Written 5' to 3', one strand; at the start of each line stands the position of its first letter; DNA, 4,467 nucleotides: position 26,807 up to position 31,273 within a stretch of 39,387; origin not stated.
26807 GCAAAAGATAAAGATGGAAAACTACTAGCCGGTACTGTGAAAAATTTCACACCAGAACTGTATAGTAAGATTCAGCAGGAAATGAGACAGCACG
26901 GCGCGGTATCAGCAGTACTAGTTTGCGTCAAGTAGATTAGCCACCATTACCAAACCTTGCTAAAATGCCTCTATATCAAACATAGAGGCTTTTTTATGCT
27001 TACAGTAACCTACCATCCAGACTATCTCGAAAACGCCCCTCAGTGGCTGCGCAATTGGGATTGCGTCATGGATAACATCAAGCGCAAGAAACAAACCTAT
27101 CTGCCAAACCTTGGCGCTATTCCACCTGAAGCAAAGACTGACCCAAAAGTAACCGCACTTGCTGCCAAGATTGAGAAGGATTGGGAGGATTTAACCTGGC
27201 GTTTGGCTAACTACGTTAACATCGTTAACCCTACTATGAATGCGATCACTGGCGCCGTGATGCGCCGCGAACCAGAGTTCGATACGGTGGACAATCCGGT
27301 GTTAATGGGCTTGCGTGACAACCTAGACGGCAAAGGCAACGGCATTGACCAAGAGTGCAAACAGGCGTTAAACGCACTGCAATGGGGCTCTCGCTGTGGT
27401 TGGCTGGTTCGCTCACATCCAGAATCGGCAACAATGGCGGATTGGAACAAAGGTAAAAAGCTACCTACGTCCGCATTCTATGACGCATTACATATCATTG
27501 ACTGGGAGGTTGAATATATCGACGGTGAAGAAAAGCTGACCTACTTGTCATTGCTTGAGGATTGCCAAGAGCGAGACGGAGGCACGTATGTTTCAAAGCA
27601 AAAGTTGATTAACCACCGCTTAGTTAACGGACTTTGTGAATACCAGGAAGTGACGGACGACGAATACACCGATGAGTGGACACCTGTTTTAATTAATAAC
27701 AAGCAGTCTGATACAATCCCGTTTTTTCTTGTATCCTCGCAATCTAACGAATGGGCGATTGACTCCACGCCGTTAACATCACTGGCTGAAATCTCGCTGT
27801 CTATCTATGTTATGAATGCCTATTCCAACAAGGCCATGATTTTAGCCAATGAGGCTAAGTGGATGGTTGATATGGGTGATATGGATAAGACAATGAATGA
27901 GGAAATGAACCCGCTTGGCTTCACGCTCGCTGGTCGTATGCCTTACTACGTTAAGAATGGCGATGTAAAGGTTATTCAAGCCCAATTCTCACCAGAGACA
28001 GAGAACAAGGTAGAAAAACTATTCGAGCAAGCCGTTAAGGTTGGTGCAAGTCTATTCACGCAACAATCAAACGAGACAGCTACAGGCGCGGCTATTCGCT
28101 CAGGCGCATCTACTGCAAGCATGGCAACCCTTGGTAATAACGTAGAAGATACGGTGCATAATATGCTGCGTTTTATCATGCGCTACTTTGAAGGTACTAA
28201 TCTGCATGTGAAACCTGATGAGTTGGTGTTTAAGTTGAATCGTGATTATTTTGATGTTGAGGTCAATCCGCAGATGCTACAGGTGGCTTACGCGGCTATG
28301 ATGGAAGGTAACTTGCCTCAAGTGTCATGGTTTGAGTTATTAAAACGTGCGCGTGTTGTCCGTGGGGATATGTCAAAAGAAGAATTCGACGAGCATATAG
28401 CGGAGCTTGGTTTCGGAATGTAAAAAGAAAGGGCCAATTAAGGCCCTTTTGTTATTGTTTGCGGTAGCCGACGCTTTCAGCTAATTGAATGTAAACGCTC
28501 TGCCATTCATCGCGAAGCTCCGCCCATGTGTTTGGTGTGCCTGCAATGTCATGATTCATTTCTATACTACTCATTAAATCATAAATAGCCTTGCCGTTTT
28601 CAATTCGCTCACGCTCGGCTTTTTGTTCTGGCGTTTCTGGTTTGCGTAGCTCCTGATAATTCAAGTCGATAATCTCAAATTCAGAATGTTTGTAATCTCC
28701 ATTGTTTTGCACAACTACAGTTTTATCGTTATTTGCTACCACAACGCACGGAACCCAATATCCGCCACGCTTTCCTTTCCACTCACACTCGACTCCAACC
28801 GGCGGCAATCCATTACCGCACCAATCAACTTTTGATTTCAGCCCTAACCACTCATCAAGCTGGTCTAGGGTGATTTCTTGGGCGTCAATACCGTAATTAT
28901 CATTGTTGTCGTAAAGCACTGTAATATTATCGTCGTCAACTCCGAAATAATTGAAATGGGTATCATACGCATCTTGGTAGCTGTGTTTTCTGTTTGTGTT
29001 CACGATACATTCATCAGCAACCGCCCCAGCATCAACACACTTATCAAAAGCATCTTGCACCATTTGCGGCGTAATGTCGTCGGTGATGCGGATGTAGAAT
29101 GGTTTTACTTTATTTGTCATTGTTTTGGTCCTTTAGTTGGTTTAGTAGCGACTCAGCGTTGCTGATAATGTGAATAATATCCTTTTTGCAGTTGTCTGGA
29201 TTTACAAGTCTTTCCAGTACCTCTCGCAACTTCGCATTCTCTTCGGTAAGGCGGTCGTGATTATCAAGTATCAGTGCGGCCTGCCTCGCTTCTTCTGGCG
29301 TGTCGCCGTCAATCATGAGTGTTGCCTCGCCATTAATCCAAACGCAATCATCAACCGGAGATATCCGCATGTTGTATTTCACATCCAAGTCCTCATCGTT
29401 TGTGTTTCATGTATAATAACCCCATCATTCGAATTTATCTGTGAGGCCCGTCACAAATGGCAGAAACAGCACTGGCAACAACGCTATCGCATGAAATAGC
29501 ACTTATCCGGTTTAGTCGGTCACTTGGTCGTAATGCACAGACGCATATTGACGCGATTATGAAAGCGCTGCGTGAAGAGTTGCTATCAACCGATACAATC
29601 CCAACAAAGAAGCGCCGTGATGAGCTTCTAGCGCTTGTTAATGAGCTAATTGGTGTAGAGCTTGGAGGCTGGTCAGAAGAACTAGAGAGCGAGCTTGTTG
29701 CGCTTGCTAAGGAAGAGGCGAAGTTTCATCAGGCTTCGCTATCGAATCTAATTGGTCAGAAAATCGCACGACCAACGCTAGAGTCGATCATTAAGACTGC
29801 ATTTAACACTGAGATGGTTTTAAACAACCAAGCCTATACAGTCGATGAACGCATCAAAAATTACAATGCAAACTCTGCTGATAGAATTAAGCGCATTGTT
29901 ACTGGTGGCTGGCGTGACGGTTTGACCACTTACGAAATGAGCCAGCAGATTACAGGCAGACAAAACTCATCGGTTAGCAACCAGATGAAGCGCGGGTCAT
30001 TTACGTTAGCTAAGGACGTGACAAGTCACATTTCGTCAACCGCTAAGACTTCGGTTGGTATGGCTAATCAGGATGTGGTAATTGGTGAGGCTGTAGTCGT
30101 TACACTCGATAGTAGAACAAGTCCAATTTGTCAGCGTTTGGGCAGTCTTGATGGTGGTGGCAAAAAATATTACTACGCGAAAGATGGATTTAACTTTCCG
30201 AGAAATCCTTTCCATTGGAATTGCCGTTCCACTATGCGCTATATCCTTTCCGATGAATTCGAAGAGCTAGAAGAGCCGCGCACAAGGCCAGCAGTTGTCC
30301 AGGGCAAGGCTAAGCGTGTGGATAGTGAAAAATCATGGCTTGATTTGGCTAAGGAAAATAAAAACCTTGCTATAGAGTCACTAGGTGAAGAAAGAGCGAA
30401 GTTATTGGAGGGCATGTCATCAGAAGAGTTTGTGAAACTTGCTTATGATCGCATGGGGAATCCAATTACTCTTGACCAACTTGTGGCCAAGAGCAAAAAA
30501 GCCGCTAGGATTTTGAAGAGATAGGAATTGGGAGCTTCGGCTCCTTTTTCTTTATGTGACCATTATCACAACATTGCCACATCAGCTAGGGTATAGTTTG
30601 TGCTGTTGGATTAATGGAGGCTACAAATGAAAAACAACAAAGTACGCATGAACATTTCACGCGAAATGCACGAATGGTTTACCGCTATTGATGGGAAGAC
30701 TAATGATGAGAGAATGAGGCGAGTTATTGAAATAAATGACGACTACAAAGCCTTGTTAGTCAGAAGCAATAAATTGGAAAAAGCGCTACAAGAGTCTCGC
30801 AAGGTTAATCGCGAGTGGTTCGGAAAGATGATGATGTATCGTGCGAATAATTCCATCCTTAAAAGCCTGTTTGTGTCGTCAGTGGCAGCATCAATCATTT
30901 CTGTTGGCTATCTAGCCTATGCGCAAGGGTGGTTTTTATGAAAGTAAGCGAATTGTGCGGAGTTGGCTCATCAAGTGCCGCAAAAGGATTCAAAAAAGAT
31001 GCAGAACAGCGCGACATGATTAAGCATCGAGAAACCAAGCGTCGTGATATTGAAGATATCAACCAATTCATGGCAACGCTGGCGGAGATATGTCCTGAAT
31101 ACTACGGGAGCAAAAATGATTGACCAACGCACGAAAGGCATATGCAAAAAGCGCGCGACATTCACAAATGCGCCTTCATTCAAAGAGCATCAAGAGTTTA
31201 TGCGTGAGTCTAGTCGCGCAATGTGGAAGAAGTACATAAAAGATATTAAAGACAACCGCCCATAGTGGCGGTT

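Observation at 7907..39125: TGTGA-N6-TCACA palindrome: 9 perfect copies, and 10 promoters with the site exactly 20-21 bp upstream of a -10 hexamer (class II CRP geometry)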

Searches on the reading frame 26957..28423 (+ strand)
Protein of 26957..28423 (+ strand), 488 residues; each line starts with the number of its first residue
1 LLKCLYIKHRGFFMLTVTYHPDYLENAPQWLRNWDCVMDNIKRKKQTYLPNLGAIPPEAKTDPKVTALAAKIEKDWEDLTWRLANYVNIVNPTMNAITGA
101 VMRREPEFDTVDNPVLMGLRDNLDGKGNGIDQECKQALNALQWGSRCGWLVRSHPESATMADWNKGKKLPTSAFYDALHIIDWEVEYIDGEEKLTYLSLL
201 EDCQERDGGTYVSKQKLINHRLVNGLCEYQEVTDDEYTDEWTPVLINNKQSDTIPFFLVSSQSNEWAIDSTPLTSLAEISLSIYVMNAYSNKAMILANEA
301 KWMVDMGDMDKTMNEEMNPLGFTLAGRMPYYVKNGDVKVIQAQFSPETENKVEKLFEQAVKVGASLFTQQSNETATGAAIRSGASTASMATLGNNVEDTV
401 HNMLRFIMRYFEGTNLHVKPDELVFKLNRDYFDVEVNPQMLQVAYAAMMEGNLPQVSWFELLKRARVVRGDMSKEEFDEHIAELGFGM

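Call 36: search_dna_similar(query=window:26957-28423:+, collection=phages, mode=protein, max_rows=60, rows=spread)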
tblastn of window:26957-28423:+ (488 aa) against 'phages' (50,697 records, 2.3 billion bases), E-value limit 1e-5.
Records with a match: 931; places in all: 936; records where one place covers at least 80% of the query: 884.
Best place of each record, by identity: 95-99% 2; 90-95% 1; 80-90% 5; 60-80% 97; <60% 826.
By first word of the organism name: Salmonella 363; Escherichia 247; Vibrio 157; Acinetobacter 38; Kagunavirus 11; Serratia 10; Edwardsiella 7; Shigella 7; Rhodobacter 7; Klebsiella 6; and 37 more.
By host as written in the record: Escherichia coli 138; - 129; Salmonella enterica 55; Salmonella enterica subsp. enterica serovar Enteritidis 55; Salmonella enterica subsp. enterica serovar Typhimurium 48; Salmonella sp. 38; Vibrio breoganii 33; Salmonella enterica subsp. enterica serovar Enteritidis PT1 20; and 193 more.
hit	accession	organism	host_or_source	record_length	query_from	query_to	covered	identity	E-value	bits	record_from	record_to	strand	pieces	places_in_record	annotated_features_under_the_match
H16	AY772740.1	Listonella phage phiHSIC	Listonella pelagia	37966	1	488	100%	95.1%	0e+0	975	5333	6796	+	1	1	ORF12: putative structural protein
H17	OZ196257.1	Vibrio phage K70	Seawater and oysters mix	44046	1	483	99%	78.9%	0e+0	823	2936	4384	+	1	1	portal protein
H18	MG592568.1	Vibrio phage 1.198.B._10N.286.54.F4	Vibrio cyclitrophicus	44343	1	488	100%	77.1%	0e+0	803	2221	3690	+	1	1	portal protein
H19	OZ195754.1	Vibrio phage K60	Seawater and oysters mix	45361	1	488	100%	76.1%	0e+0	790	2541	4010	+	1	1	portal protein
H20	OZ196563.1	Vibrio phage K24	Seawater and oysters mix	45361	1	488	100%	76.1%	0e+0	790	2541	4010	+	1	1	portal protein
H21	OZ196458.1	Vibrio phage K31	Seawater and oysters mix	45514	1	483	99%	76.9%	0e+0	792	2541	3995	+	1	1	portal protein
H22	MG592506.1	Vibrio phage 1.135.O._10N.222.54.B6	Vibrio sp. sp. F13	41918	11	486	98%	74.9%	0e+0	776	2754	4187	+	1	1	portal protein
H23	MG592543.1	Vibrio phage 1.176.O._10N.261.55.F5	Vibrio breoganii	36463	2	483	99%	32.1%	1e-66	238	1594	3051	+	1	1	TMhelix containing protein | terminase large subunit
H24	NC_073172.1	Salmonella phage skrot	Salmonella enterica subsp. enterica ...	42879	18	468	92%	26.7%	4e-28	124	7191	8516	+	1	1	portal protein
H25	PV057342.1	Salmonella phage ST521_1PISJ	Salmonella enterica subsp. enterica ...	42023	18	468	92%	26.4%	1e-27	123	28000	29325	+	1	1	portal protein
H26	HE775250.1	Salmonella phage vB_SenS-Ent1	Salmonella enterica subsp. enterica ...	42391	18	468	92%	26.4%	1e-27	123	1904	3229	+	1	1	SEP1_gp03: putative portal protein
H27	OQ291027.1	Salmonella phage Kenya-K53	Salmonella enterica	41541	18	468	92%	26.3%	1e-28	125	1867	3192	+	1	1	62kDa structural protein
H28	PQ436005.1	Escherichia phage vB_Eco_K-02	Escherichia coli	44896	18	468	92%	26.1%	2e-24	113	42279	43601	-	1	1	portal protein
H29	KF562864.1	Salmonella phage SETP13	Salmonella enteritidis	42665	18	468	92%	26.1%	4e-28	124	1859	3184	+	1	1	portal protein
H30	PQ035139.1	Salmonella phage HBW_1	Salmonella sp.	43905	18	468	92%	26.1%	2e-27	122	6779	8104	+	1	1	record has no annotation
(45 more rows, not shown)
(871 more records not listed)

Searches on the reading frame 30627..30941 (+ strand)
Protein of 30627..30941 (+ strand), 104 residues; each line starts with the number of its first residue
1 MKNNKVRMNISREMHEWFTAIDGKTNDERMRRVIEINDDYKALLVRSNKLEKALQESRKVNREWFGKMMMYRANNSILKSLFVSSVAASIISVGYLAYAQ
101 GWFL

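Call 44: search_solved_structures(query=window:30627-30941:+, max_evalue=5)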
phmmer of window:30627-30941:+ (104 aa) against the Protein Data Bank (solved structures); distinct sequences matched with E-value up to 5: 3.
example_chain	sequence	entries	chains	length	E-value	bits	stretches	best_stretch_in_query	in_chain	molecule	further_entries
9t6t_A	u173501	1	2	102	0.91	13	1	37-82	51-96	Lmo1102 protein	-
9t6r_A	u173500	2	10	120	1.2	12.7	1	35-83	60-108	Lmo1102 protein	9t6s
2ifu_A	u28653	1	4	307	1.2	12.6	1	8-65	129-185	gamma-snap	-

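Call 46: search_protein_families(library=pfam, proteins=[window:30627-30941:+], max_evalue=0.1)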
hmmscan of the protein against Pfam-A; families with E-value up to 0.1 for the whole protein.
window:30627-30941:+ (104 aa): 1 family
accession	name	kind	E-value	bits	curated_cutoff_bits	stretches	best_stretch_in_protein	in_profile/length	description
PF09820.16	AAA-ATPase_like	-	0.077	13.2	26.1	1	11-86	120-192/201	Predicted AAA-ATPase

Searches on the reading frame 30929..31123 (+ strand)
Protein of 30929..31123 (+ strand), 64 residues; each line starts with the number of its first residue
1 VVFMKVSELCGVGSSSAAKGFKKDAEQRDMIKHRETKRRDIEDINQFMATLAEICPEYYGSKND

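Call 46: search_protein_families(library=pfam, proteins=[window:30929-31123:+], max_evalue=0.1)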
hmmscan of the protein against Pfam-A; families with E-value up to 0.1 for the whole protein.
window:30929-31123:+ (64 aa): 1 family
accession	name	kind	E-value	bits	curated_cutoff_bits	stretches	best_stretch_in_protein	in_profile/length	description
PF11798.14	IMS_HHH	-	0.093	13.5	24.4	0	5-22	12-28/32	IMS family HHH motif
